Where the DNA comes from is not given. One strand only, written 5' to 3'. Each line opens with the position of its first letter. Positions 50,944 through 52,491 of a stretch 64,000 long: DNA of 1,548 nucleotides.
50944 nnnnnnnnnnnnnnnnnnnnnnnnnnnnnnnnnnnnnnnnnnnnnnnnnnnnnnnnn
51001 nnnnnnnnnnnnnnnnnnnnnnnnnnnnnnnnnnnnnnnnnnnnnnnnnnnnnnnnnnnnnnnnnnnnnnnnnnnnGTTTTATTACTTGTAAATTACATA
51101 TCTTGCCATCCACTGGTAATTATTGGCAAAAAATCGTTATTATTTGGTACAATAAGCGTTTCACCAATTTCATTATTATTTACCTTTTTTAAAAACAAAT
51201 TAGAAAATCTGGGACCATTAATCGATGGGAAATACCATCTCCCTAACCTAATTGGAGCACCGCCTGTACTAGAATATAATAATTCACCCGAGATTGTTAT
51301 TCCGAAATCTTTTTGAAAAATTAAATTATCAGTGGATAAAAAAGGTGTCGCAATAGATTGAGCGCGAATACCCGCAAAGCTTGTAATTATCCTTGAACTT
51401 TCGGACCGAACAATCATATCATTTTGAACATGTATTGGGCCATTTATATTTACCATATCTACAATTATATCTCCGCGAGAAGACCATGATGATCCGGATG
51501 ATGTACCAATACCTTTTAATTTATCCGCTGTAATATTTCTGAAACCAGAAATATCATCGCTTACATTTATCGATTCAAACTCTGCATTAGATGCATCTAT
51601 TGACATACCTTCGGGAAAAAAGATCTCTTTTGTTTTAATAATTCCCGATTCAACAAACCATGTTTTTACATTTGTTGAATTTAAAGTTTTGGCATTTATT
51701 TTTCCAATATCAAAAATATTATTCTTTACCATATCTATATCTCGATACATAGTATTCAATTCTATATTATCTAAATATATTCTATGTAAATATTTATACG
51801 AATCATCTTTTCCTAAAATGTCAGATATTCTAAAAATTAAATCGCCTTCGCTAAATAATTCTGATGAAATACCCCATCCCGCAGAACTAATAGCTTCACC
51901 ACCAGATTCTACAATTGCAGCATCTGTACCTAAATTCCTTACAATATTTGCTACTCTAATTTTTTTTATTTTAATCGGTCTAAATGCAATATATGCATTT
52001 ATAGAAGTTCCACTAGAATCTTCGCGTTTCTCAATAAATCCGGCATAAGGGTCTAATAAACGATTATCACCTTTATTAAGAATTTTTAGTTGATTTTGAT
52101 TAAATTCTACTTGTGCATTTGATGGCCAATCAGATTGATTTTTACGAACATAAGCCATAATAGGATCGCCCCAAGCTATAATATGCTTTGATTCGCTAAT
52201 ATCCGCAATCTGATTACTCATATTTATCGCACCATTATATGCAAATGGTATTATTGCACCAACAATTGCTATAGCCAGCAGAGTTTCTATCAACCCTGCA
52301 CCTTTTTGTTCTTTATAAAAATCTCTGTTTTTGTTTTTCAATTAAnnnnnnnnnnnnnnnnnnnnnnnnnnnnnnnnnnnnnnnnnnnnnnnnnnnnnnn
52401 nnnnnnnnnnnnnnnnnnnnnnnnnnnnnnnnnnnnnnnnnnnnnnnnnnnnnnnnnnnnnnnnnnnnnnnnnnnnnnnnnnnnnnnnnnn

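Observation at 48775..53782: Operon of three giant type IV prepilin-like proteins followed by a ZitP-like zinc-ribbon/DUF3426 protein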

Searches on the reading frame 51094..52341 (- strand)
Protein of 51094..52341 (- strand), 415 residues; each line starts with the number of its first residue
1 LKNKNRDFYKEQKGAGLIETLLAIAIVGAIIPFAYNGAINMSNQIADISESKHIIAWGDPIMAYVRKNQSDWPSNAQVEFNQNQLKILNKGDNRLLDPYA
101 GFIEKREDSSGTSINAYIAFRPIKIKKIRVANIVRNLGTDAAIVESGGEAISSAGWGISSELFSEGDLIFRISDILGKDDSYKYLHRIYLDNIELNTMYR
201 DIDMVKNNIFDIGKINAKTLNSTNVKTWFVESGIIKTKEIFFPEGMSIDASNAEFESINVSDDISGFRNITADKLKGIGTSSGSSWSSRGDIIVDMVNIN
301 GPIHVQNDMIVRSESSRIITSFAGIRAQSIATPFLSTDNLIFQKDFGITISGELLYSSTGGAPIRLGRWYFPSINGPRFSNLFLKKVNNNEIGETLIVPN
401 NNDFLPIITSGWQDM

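Call 3: search_protein_families(library=pfam, proteins=[window:51094-52341:-], max_evalue=1)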
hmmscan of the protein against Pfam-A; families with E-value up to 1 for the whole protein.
window:51094-52341:- (415 aa): 1 family
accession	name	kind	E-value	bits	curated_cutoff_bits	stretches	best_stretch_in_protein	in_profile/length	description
PF04917.17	Shufflon_N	-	0.013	15.4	27.5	1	174-225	153-206/324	Bacterial shufflon protein, N-terminal constant region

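Call 4: search_protein_families(library=ncbifam, proteins=[window:51094-52341:-], max_evalue=1)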
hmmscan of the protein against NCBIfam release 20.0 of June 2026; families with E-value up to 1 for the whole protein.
window:51094-52341:- (415 aa): 0 families

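Call 10: find_homologous_proteins(query=window:51094-52341:-, max_evalue=0.001)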
Query window:51094-52341:- (415 aa): 109 proteins with E <= 0.001 among 5579 candidates.
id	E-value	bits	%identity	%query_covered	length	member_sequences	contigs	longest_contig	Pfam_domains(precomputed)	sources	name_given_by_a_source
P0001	2.5e-270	914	100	100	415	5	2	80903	-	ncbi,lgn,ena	ncbi:MAG: hypothetical protein ACOX7D_00985 [Alphaproteobacteria bacterium]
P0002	2.4e-197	674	74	96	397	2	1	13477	-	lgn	-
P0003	2.7e-188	644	66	100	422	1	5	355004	-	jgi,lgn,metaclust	metaclust:\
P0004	9.9e-184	629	65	100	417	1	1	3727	-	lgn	-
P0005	8.5e-183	626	65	99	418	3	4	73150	-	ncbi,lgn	-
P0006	5.3e-181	620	66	98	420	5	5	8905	-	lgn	-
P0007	6.6e-169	580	60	100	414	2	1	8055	-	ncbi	-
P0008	6.3e-166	571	59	100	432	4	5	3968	-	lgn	-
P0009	6.9e-157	541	59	100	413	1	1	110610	-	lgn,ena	-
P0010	2.3e-155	536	57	100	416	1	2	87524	-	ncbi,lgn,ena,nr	ncbi:MAG: hypothetical protein FWF97_01400 [Alphaproteobacteria bacterium]|nr:hypothetical protein [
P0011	2.6e-144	499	53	100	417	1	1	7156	-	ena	-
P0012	3.5e-144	499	53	100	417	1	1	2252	-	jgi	-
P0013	4.1e-144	499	56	99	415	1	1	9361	-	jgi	jgi:hypothetical protein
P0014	1.5e-143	497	52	100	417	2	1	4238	-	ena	-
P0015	7.5e-142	491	55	100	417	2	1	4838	-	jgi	jgi:type II secretory pathway pseudopilin PulG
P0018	2.4e-93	332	41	97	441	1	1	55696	-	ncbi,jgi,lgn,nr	ncbi:MAG: hypothetical protein LBK26_01715 [Rickettsiales bacterium]|jgi:hypothetical protein|nr:hyp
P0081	4.2e-66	242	36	99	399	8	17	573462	-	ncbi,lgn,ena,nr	ncbi:MAG: hypothetical protein IJQ90_01680 [Alphaproteobacteria bacterium]|nr:hypothetical protein [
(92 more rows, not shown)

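Call 13: find_encoding_contigs(protein=P0081, flank=10000, max_places=2)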
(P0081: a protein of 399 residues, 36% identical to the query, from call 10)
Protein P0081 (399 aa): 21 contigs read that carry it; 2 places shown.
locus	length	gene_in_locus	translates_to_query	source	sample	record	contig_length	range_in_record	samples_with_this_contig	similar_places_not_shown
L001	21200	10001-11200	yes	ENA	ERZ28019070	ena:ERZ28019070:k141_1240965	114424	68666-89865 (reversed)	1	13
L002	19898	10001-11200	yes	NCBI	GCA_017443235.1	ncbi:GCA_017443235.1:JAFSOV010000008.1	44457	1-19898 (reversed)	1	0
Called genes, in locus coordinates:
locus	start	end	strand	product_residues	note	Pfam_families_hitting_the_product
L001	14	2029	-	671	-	PF04453:LptD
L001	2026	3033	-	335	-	PF03739:LptF_LptG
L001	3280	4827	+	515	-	PF08529:NusA_N, PF00575:S1, PF13184:KH_NusA_1st, PF26594:KH_NusA_2nd, PF14520:HHH_5 (faint)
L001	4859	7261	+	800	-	PF04760:IF2_N, PF00009:GTP_EFTU, PF00071:Ras, PF01926:MMR_HSR1, PF02421:FeoB_N, PF08477:Roc (weak), PF22042:EF-G_D2, PF11987:IF-2, +1 more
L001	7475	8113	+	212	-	-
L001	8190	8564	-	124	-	-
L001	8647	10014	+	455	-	-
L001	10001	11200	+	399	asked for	-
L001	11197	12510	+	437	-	-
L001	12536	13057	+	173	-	-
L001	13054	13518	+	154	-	-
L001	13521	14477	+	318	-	PF00849:PseudoU_synth_2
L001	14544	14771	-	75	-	PF12844:HTH_19 (weak)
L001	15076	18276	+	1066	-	-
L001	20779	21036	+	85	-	-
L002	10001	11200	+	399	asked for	-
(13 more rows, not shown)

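Call 14: find_encoding_contigs(protein=P0018, flank=10000, max_places=2)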
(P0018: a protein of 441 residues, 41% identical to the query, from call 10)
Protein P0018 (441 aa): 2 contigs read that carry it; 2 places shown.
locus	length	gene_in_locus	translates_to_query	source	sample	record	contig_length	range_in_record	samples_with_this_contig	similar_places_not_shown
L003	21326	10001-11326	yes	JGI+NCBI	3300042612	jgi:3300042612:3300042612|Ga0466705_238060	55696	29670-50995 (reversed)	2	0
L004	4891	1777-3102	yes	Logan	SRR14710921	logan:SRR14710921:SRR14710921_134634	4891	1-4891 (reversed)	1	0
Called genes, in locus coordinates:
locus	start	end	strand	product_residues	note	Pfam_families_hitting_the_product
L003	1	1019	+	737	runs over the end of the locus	PF01138:RNase_PH, PF03725:RNase_PH_C, PF03726:PNPase, PF01138:RNase_PH, PF07650:KH_2 (faint), PF00013:KH_1, PF00575:S1 (weak)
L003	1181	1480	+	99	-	PF02575:YbaB_DNA_bd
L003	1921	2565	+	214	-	-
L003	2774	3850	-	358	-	PF21016:RlmN_N, PF04055:Radical_SAM (faint)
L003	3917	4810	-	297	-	PF13624:SurA_N_3 (weak)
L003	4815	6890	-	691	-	PF04453:LptD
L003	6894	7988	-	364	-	PF03739:LptF_LptG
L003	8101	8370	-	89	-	-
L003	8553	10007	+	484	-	-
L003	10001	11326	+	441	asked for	-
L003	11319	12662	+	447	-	-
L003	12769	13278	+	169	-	-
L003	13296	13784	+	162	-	-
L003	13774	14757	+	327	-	PF00849:PseudoU_synth_2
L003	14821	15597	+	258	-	PF01479:S4, PF00849:PseudoU_synth_2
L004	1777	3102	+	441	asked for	-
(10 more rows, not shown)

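Call 19: search_protein_families(library=ncbifam, proteins=[P0015, P0081, P0018], max_evalue=1)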
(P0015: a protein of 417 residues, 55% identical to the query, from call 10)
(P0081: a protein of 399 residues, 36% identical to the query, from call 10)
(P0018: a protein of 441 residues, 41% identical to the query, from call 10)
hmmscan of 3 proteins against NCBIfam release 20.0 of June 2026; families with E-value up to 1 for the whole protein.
P0015 (417 aa): 0 families

P0081 (399 aa): 1 family
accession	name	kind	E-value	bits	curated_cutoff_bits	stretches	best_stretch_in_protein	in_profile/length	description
TIGR01300.1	CPA3_mnhG_phaG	equivalog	0.32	11.3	63.1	1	22-53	56-87/97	monovalent cation/H(+) antiporter subunit G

P0018 (441 aa): 0 families

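Call 22: predict_structure(alignment_id=A2)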
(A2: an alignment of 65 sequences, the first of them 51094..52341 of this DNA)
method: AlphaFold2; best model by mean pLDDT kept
length: 415 residues; sequences in the alignment: 65
mean_pLDDT: 62.3   pTM: 0.42
mean pLDDT of the five models: 62.3, 61.0, 59.4, 55.0, 53.3
residues with pLDDT >= 90: 67; 70-90: 88; 50-70: 116; < 50: 144
segments of 3 or more residues with pLDDT < 50: 1-12, 181-232, 243-245, 277-289, 306-308, 312-324, 332-334, 343-346, 351-362, 378-399
pLDDT, mean of each block of 10 residues (from residue 1): 42 64 83 84 89 88 81 85 78 83 86 90 93 94 94 92 94 73 42 38 33 34 35 53 49 56 54 50 43 57 51 42 47 49 50 45 56 53 34 38 59 53
secondary structure, 60 per line:
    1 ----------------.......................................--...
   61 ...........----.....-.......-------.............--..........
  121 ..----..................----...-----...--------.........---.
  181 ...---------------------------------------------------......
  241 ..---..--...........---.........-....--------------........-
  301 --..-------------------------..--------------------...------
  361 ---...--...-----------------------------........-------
elements in order: H17-55 H58-71 E76-80 H82-88 E96-108 E111-122 H127-140 E141-144 E149-151 E157-159 E168-176 H180-183 E235-242 E253-260 E264-272 E274-277 E292-299 E364-366 E369-371 H401-408

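Call 23: search_protein_families(library=pfam, proteins=[P0081], max_evalue=1)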
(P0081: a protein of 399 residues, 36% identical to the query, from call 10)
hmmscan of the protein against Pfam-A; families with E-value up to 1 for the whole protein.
P0081 (399 aa): 3 families
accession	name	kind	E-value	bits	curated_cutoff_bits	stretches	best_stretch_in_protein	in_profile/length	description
PF04519.19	Bactofilin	-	0.062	14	27.9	1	233-293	30-89/98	Polymer-forming cytoskeletal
PF03961.19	FapA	-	0.09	12.8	31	1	251-323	68-131/272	Flagellar Assembly Protein A beta solenoid domain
PF07963.17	N_methyl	-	0.11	12.6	21.2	1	18-36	4-22/27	Prokaryotic N-terminal methylation motif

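Call 25: fold_search(model_id=the predicted structure, library=pdb)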
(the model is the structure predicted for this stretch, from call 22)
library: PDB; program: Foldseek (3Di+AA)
matches with E <= 10: 256; with E <= 0.001: 0
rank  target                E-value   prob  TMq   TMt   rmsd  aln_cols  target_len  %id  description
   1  3eoi_A                2.0e-03  1.00  0.19  0.50   5.3       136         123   12  CRYSTAL STRUCTURE OF putative PROTEIN PilM from Escherichia coli B7A (released 2008-10-07)
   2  7pua_DR               7.7e-02  0.20  0.13  0.19  20.5       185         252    8  Middle assembly intermediate of the Trypanosoma brucei mitoribosomal small subunit (released 2022-03-02)
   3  6sga_DR               9.8e-02  0.20  0.13  0.20  19.3       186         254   10  Body domain of the mt-SSU assemblosome from Trypanosoma brucei (released 2019-09-18)
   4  7pub_DR               1.2e-01  0.18  0.13  0.19  19.7       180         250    9  Late assembly intermediate of the Trypanosoma brucei mitoribosomal small subunit (released 2022-05-04)
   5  7wzg_B                1.3e-01  0.09  0.08  0.13  17.2       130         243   11  Cypemycin N-terminal methyltransferase CypM (released 2023-02-22)
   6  6t8s_CCC              1.4e-01  0.41  0.17  0.40   8.0       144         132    6  Structure of the major Type IV pilin PilA1 from Clostridium difficile (released 2020-03-25)
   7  7wzg_C                1.5e-01  0.09  0.08  0.13  17.5       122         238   10  Cypemycin N-terminal methyltransferase CypM (released 2023-02-22)
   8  4tsm_A                1.7e-01  0.28  0.16  0.14   8.4       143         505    8  MBP-fusion protein of PilA1 from C. difficile R20291 residues 26-166 (released 2015-01-14)
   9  9hny_DR               1.7e-01  0.18  0.13  0.19  20.5       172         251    8  Mitoribosomal small subunit in complex with Mettl15 and Mettl17 (released 2025-03-26)
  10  7aor_as               1.7e-01  0.18  0.13  0.20  19.7       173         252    9  mt-SSU from Trypanosoma cruzi in complex with mt-IF-3. (released 2021-04-28)
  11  7wzg_D                2.2e-01  0.08  0.08  0.13  17.4       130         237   11  Cypemycin N-terminal methyltransferase CypM (released 2023-02-22)
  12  1y8c                  3.0e-01  0.10  0.08  0.12  18.6       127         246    9  Crystal structure of a S-adenosylmethionine-dependent methyltransferase from Clostridium acetobutylicum ATCC 824 (released 2004-12-28)
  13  4bd4_A                4.6e-01  0.08  0.08  0.21   9.8        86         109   13  Monomeric Human Cu,Zn Superoxide dismutase, loops IV and VII deleted, apo form, mutant H43F (released 2013-02-27)
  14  6t8s_AAA              4.9e-01  0.14  0.15  0.37   8.9       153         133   10  Structure of the major Type IV pilin PilA1 from Clostridium difficile (released 2020-03-25)
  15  7wzg_A                5.2e-01  0.06  0.08  0.13  17.6       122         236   11  Cypemycin N-terminal methyltransferase CypM (released 2023-02-22)
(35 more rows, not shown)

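Call 26: find_encoding_contigs(protein=window:51094-52341:-, flank=10000, max_places=1)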
Protein window:51094-52341:- (415 aa): 4 contigs read that carry it; 1 place shown.
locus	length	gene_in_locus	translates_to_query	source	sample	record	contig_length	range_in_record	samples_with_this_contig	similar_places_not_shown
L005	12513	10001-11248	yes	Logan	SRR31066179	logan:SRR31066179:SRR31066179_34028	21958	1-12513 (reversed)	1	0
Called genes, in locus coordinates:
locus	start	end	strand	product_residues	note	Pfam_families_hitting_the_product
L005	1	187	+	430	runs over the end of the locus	PF10396:TrmE_N, PF12631:MnmE_helical, PF02421:FeoB_N (weak), PF01926:MMR_HSR1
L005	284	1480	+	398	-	PF07690:MFS_1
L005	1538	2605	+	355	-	PF00154:RecA_N, PF08423:Rad51, PF06745:ATPase (weak), PF01637:ATPase_2 (weak), PF27531:MT3502_N (weak), PF21096:RecA_C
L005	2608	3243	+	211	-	PF00702:Hydrolase, PF13419:HAD_2 (weak)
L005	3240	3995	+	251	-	PF02348:CTP_transf_3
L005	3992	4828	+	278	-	PF00793:DAHP_synth_1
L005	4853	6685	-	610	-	PF00009:GTP_EFTU, PF01926:MMR_HSR1 (faint), PF22042:EF-G_D2, PF03144:GTP_EFTU_D2, PF00679:EFG_C, PF21018:BipA_C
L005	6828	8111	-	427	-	PF02403:Seryl_tRNA_N, PF00587:tRNA-synt_2b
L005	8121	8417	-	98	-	-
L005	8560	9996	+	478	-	-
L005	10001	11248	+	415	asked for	-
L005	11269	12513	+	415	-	?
